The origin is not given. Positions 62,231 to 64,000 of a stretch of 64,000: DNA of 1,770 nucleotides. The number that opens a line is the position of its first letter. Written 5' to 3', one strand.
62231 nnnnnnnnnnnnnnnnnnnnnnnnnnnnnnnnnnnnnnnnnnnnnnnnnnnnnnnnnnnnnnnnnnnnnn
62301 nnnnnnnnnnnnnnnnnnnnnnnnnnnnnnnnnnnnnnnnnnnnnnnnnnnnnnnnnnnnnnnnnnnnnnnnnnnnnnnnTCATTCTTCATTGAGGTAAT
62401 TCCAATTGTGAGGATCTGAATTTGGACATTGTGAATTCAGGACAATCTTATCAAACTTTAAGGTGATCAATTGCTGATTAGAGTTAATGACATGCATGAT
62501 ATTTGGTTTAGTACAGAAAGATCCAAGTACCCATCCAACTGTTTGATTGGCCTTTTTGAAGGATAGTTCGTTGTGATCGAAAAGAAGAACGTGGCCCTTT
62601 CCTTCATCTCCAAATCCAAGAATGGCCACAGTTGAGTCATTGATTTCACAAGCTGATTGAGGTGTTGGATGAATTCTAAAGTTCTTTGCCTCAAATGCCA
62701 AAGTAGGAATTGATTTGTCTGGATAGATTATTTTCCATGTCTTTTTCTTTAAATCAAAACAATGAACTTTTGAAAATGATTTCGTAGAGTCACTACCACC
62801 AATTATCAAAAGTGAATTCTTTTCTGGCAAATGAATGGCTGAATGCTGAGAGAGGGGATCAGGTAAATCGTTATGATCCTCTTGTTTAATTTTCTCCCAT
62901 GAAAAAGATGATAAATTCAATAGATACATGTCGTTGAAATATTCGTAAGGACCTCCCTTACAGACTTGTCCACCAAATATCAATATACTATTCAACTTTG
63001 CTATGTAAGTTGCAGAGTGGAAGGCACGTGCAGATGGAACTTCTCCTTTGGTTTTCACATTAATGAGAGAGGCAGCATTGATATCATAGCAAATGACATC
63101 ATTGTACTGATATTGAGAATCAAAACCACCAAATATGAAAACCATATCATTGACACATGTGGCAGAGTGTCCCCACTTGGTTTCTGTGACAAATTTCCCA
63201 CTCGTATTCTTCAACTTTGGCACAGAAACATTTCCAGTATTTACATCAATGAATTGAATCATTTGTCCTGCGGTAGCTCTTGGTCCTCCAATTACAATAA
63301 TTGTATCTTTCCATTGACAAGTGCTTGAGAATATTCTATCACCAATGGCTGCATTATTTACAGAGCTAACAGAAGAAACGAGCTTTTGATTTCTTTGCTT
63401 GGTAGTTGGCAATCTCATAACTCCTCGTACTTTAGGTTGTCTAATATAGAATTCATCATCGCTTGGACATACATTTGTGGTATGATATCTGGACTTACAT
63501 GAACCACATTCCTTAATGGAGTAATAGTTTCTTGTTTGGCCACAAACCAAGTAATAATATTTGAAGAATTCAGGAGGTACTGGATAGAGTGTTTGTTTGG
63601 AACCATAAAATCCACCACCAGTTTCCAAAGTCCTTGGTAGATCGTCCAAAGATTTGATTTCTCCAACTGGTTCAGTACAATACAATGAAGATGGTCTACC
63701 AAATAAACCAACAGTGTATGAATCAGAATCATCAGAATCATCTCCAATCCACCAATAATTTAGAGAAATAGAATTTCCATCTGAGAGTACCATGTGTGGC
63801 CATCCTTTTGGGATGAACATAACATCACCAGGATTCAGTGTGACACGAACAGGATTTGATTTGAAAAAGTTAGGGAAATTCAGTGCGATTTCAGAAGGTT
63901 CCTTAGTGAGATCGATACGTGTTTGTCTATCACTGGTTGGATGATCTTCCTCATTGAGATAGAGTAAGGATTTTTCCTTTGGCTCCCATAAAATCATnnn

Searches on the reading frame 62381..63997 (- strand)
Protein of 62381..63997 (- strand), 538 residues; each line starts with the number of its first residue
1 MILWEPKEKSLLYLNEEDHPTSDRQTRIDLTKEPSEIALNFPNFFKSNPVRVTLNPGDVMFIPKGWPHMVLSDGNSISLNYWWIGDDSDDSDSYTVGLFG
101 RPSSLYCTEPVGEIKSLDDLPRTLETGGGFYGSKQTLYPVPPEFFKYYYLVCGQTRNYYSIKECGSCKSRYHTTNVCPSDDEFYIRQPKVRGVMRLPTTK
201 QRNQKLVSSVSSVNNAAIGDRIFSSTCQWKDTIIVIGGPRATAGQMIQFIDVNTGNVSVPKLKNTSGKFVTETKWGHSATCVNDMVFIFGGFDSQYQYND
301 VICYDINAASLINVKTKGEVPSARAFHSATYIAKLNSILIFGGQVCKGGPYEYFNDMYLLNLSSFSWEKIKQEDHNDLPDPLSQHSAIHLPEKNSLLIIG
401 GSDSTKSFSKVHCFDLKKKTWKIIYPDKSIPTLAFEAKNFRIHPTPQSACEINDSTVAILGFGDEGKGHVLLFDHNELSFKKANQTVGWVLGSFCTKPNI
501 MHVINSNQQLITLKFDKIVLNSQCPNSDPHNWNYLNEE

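Call 15: search_protein_families(library=pfam, proteins=[window:62381-63997:-], max_evalue=0.00001)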
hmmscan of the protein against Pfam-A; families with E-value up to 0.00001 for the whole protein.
window:62381-63997:- (538 aa): 9 families
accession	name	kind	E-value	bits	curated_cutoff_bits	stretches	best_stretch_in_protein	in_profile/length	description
PF24681.1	Kelch_KLHDC2_KLHL20_DRC7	-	2.7e-36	125.4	50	1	226-432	4-202/221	KLHDC2/KLHL20/DRC7 Kelch-repeats domain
PF13418.12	Kelch_4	-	4.5e-25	87.8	21.6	1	323-373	1-45/49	Galactose oxidase, central domain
PF24981.1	Beta-prop_ATRN-LZTR1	-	7.6e-23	81.6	50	1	286-430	1-144/289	Attractin/LZTR1 beta-propeller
PF13415.12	Kelch_3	-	6.3e-22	77.7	22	1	283-332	1-48/48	Galactose oxidase, central domain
PF13964.12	Kelch_6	-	7.3e-20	70.7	25.3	0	275-310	3-39/50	Kelch motif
PF01344.31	Kelch_1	-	1.3e-14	53.8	20.1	0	394-423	12-41/46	Kelch motif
PF13621.12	Cupin_8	-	1.6e-13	51.6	27.4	1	2-83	166-246/252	Cupin-like domain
PF13854.13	Kelch_HCF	-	2.5e-10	40.6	113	1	263-391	8-131/345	Host cell factor, Kelch-repeats domain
PF07646.21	Kelch_2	-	8.1e-07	29.1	21.3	0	393-422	11-42/48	Kelch motif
